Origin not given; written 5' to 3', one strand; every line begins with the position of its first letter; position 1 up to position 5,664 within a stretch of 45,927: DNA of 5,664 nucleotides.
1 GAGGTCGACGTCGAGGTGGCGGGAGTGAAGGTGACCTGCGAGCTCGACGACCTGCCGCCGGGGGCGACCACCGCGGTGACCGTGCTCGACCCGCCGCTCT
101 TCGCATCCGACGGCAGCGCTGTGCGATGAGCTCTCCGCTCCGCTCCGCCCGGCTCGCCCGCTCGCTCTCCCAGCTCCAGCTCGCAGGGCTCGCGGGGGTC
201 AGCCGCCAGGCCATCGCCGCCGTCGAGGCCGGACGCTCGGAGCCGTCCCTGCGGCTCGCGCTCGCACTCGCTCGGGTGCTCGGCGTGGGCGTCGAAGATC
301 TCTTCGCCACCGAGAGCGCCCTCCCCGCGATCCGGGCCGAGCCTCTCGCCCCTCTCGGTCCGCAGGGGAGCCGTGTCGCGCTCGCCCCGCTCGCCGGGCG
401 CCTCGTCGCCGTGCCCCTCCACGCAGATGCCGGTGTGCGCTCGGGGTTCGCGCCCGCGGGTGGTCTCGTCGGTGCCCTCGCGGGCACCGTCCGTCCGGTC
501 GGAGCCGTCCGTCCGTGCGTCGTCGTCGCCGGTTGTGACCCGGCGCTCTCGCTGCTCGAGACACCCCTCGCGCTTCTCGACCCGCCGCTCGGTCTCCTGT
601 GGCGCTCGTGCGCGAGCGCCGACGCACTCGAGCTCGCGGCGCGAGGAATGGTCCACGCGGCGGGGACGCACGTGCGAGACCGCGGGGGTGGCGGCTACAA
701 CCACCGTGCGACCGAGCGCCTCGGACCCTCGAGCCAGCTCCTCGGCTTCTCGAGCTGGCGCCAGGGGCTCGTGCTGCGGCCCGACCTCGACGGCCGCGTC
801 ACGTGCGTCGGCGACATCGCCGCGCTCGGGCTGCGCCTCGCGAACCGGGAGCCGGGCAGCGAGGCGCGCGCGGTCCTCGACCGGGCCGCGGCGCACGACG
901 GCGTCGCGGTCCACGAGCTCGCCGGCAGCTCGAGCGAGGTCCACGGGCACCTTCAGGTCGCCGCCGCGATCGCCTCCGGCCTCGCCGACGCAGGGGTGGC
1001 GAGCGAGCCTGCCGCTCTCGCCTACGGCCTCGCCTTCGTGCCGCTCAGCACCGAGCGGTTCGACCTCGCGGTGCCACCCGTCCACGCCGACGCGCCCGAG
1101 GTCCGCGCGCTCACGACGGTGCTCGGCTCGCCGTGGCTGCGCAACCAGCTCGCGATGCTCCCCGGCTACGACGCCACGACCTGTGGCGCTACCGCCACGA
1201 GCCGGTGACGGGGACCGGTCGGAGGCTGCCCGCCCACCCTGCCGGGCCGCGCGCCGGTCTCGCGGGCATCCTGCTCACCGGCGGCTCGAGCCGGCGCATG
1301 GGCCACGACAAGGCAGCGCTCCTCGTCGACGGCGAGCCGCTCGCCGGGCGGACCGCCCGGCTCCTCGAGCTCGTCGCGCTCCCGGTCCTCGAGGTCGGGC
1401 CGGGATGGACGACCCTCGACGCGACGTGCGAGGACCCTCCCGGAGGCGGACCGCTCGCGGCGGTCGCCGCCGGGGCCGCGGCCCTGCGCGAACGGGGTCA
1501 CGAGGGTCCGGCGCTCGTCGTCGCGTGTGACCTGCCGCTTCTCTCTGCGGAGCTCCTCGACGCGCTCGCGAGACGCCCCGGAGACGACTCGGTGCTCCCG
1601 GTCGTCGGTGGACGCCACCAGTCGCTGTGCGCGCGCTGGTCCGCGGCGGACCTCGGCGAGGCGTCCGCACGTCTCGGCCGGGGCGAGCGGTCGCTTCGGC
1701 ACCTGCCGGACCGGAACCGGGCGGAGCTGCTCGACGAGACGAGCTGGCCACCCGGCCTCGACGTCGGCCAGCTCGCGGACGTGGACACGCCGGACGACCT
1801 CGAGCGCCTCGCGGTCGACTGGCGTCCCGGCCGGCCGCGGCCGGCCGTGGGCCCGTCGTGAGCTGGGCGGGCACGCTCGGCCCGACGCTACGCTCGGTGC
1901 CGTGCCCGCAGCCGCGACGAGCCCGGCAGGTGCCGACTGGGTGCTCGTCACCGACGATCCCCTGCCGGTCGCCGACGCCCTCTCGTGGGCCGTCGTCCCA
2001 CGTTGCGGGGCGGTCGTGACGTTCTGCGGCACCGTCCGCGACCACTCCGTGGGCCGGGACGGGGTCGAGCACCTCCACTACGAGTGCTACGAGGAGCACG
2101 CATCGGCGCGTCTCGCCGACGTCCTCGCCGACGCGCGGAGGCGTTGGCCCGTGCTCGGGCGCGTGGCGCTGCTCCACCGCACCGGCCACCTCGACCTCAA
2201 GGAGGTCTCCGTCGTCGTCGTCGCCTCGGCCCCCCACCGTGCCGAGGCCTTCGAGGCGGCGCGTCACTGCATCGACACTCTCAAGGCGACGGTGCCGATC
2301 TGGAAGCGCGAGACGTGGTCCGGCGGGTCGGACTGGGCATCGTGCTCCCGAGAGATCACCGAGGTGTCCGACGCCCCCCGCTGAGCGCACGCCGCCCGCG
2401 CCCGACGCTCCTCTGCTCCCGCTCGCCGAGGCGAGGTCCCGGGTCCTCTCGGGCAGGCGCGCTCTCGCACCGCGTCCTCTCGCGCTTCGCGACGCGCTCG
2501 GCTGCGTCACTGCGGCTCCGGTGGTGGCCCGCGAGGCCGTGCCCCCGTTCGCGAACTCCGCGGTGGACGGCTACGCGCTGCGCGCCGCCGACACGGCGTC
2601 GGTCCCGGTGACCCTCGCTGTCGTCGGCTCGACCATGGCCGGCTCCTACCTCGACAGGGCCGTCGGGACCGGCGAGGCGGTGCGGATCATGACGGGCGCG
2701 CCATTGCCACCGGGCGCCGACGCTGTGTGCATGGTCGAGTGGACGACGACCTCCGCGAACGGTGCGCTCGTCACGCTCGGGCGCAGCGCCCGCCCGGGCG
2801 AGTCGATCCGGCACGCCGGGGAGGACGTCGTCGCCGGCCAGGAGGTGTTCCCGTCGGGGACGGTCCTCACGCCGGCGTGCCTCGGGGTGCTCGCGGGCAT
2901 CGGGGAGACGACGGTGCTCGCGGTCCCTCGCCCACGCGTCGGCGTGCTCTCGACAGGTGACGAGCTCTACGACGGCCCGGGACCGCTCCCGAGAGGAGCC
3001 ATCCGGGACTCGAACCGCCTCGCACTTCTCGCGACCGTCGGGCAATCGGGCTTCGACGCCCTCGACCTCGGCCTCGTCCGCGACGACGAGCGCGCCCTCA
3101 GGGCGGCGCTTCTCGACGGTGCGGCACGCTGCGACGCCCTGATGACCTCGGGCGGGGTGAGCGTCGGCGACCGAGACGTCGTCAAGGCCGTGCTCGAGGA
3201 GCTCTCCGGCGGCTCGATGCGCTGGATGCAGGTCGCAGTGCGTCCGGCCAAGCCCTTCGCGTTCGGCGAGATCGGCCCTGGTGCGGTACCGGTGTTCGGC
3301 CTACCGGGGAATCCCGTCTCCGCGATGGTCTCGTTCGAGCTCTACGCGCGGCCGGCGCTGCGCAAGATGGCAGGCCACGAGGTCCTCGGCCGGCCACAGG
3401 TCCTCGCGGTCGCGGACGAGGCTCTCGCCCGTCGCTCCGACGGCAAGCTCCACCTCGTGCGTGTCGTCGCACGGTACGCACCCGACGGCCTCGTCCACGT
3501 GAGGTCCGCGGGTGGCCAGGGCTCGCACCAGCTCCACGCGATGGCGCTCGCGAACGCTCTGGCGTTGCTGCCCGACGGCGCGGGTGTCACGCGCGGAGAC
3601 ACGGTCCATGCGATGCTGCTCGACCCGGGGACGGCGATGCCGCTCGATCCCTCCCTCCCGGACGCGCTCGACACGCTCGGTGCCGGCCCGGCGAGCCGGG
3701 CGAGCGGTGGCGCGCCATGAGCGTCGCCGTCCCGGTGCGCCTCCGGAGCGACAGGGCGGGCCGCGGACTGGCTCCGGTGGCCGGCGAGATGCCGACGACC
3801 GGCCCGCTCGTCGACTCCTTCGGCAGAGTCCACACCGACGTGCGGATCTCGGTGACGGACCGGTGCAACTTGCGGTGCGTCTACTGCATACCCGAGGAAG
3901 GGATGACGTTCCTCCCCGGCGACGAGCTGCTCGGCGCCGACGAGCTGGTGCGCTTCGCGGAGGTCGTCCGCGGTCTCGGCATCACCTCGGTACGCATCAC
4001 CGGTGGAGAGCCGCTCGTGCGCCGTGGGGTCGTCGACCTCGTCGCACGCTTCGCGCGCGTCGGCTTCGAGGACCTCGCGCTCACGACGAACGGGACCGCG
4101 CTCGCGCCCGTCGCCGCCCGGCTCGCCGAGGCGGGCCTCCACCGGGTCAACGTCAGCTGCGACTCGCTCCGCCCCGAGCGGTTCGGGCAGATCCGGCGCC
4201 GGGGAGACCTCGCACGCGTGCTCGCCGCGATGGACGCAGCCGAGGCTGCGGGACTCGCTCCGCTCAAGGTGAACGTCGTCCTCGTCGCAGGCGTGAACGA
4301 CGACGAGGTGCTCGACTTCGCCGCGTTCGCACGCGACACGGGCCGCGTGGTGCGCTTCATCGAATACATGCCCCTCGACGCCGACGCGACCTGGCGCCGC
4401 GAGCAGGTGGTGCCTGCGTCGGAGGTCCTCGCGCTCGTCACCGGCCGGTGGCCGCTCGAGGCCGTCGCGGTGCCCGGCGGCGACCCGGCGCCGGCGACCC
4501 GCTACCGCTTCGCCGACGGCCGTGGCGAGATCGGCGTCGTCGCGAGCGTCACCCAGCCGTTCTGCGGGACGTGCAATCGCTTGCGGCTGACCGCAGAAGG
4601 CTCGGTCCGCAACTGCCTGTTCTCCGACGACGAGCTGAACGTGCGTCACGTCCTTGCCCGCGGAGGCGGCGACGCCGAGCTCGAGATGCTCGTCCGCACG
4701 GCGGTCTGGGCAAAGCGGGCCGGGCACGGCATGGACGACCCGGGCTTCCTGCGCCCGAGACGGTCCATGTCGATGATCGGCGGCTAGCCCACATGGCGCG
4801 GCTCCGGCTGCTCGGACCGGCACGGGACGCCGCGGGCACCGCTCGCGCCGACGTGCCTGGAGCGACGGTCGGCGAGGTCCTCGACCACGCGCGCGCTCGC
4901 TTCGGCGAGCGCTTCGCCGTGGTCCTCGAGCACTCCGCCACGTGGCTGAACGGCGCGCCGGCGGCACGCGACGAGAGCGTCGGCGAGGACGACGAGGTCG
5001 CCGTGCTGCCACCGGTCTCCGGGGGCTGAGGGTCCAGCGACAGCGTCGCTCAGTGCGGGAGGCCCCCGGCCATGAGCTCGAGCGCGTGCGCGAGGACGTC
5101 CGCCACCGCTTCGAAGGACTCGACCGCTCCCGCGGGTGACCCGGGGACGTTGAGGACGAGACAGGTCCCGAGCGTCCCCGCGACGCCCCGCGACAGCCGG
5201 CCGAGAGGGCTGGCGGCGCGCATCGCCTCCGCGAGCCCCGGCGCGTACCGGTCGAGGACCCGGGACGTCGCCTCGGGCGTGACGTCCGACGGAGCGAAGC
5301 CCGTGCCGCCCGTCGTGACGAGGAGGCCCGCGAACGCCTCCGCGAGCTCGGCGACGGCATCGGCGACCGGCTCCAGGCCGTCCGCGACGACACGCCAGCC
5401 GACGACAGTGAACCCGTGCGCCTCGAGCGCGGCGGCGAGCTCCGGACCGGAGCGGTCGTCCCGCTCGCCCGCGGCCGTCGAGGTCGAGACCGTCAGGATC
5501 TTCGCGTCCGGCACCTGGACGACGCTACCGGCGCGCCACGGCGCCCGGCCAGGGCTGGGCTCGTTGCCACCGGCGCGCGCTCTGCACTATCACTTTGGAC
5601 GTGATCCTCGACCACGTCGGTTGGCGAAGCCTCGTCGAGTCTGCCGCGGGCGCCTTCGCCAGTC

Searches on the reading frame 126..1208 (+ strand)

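Call 24: search_protein_families(library=pfam, proteins=[window:126-1208:+], max_evalue=0.001)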
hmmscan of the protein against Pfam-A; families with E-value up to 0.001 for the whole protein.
window:126-1208:+ (360 aa): 3 families
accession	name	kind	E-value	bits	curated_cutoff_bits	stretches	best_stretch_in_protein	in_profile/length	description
PF12727.12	PBP_like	-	5.8e-43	146.7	27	1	152-333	8-192/193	PBP superfamily domain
PF01381.28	HTH_3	-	8.5e-14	51.8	23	1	5-59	1-55/55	Helix-turn-helix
PF13560.12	HTH_31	-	2.8e-09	37.6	27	1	5-58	6-60/64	Helix-turn-helix domain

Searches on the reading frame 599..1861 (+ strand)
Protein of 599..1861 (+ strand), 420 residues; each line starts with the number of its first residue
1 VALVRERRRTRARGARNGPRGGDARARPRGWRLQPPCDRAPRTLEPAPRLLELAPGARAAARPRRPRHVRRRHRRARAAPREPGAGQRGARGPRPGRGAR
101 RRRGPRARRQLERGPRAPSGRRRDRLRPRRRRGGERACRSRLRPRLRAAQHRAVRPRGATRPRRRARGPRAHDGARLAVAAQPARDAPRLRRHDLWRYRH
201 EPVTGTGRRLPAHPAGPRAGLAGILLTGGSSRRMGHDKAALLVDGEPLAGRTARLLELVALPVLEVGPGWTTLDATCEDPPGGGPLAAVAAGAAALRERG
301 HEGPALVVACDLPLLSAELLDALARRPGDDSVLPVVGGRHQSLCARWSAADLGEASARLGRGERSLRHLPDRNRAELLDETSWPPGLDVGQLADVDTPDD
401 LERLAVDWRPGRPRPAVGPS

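Call 75: search_protein_families(library=pfam, proteins=[window:599-1861:+], max_evalue=0.001)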
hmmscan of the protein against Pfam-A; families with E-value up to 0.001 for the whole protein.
window:599-1861:+ (420 aa): 1 family
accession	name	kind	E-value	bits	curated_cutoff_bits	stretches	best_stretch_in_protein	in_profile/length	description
PF12804.13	NTP_transf_3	-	3.2e-22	79.8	27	1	223-367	1-151/160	MobA-like NTP transferase domain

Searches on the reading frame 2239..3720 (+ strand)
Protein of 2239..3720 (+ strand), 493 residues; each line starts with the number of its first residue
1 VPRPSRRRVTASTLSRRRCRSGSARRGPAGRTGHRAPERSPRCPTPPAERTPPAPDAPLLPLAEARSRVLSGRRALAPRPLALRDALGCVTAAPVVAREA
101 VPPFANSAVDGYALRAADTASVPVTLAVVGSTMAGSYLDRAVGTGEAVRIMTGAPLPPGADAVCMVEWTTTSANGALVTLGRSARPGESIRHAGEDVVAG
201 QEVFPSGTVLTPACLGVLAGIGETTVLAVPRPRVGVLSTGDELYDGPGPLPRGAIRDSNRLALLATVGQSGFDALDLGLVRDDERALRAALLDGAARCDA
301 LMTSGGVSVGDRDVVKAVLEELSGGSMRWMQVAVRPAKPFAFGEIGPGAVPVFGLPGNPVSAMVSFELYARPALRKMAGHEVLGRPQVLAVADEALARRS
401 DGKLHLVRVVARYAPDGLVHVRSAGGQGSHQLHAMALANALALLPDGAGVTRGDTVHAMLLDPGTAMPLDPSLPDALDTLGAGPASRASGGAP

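Call 24: search_protein_families(library=pfam, proteins=[window:2239-3720:+], max_evalue=0.001)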
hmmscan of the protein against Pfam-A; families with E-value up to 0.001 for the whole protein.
window:2239-3720:+ (493 aa): 3 families
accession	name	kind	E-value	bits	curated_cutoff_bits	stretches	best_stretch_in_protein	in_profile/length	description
PF03453.22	MoeA_N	-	1e-42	146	30.8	1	61-222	2-160/160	MoeA N-terminal region (domain I and II)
PF00994.29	MoCF_biosynth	-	1.1e-28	100.2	26.6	1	235-376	1-144/144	Probable molybdopterin binding domain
PF03454.20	MoeA_C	-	4.1e-09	37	22.1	1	401-461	12-72/72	MoeA C-terminal region (domain IV)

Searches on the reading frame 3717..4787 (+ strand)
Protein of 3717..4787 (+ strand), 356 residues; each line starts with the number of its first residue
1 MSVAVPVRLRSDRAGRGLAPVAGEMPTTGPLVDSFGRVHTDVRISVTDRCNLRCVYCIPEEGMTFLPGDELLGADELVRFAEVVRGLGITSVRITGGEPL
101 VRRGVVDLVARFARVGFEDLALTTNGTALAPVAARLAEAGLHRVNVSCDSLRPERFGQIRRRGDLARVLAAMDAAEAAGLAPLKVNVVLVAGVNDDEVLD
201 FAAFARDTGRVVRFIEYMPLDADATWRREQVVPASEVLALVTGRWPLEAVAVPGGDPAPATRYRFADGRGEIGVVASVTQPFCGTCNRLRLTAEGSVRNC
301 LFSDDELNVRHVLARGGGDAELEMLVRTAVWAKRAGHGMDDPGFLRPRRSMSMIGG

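Call 24: search_protein_families(library=pfam, proteins=[window:3717-4787:+], max_evalue=0.001)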
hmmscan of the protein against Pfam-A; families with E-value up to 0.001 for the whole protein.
window:3717-4787:+ (356 aa): 3 families
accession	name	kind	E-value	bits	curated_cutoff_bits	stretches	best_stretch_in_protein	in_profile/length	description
PF06463.18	Mob_synth_C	-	4e-35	121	37.4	1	212-338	3-127/128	Molybdenum Cofactor Synthesis C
PF04055.27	Radical_SAM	-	1.6e-29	103.6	29.5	1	44-204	1-165/166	Radical SAM superfamily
PF13353.11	Fer4_12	-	2.7e-05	24.9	22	1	48-149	13-114/137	4Fe-4S single cluster domain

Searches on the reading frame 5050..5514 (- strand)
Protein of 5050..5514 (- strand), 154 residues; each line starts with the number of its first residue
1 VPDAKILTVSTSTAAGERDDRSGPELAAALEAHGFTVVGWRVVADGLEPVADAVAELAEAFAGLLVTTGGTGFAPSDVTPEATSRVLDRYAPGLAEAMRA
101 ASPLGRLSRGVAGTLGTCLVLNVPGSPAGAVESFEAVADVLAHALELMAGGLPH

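Call 24: search_protein_families(library=pfam, proteins=[window:5050-5514:-], max_evalue=0.001)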
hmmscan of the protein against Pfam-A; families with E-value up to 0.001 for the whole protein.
window:5050-5514:- (154 aa): 1 family
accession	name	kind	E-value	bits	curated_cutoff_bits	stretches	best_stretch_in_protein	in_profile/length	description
PF00994.29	MoCF_biosynth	-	1.1e-26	93.6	26.6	1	6-143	2-144/144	Probable molybdopterin binding domain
